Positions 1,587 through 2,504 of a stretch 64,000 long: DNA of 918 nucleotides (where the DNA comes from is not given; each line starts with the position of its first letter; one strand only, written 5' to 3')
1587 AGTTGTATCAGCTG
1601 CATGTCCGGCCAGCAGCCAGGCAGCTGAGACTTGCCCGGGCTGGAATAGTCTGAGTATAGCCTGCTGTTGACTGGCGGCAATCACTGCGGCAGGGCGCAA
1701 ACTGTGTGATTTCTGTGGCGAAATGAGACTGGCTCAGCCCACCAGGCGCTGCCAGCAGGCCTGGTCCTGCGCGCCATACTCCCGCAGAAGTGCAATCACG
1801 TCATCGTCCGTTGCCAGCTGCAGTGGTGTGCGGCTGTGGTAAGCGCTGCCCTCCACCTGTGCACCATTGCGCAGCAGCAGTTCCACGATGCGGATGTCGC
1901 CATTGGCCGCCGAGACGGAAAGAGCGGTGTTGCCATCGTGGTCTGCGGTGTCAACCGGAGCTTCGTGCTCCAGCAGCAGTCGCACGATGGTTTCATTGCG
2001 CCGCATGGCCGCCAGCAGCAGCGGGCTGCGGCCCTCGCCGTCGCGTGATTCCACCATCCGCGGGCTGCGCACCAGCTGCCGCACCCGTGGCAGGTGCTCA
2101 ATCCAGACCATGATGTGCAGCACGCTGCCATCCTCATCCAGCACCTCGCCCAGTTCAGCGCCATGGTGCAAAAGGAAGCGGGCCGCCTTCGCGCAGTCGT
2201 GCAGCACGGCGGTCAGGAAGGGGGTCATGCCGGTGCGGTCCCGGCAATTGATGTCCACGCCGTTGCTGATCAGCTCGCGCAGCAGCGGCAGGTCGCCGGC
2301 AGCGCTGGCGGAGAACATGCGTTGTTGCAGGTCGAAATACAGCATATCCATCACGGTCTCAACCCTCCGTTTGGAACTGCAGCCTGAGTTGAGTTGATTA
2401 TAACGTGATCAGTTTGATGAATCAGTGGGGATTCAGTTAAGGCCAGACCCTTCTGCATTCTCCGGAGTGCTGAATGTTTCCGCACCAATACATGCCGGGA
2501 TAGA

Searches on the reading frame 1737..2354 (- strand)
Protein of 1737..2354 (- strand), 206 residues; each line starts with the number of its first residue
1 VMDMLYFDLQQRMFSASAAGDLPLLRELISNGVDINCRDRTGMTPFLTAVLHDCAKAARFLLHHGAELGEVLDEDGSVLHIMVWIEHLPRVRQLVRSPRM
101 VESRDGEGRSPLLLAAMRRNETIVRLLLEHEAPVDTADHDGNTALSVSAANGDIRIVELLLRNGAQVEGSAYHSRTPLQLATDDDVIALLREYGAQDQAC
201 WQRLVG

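Call 94: search_protein_families(library=pfam, proteins=[window:1737-2354:-], max_evalue=0.001)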
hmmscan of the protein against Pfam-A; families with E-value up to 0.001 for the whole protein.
window:1737-2354:- (206 aa): 6 families
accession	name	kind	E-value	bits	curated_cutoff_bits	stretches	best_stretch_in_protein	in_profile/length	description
PF12796.13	Ank_2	-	4.7e-30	104.4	27.3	3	79-167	1-86/90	Ankyrin repeats (3 copies)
PF13637.12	Ank_4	-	2.8e-24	85.1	22.7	2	114-161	3-50/50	Ankyrin repeats (many copies)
PF00023.36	Ank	-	1.1e-22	79.2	21.1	2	140-167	1-28/33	Ankyrin repeat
PF13606.12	Ank_3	-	3.1e-20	70.3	22.3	1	107-135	1-29/30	Ankyrin repeat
PF13857.12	Ank_5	-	4.8e-14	52.7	27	1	127-181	1-56/56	Ankyrin repeats (many copies)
PF24521.3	Ank_KRIT1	-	0.00057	20.1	80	0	97-148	74-125/149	KRIT1 ankyrin-repeats domain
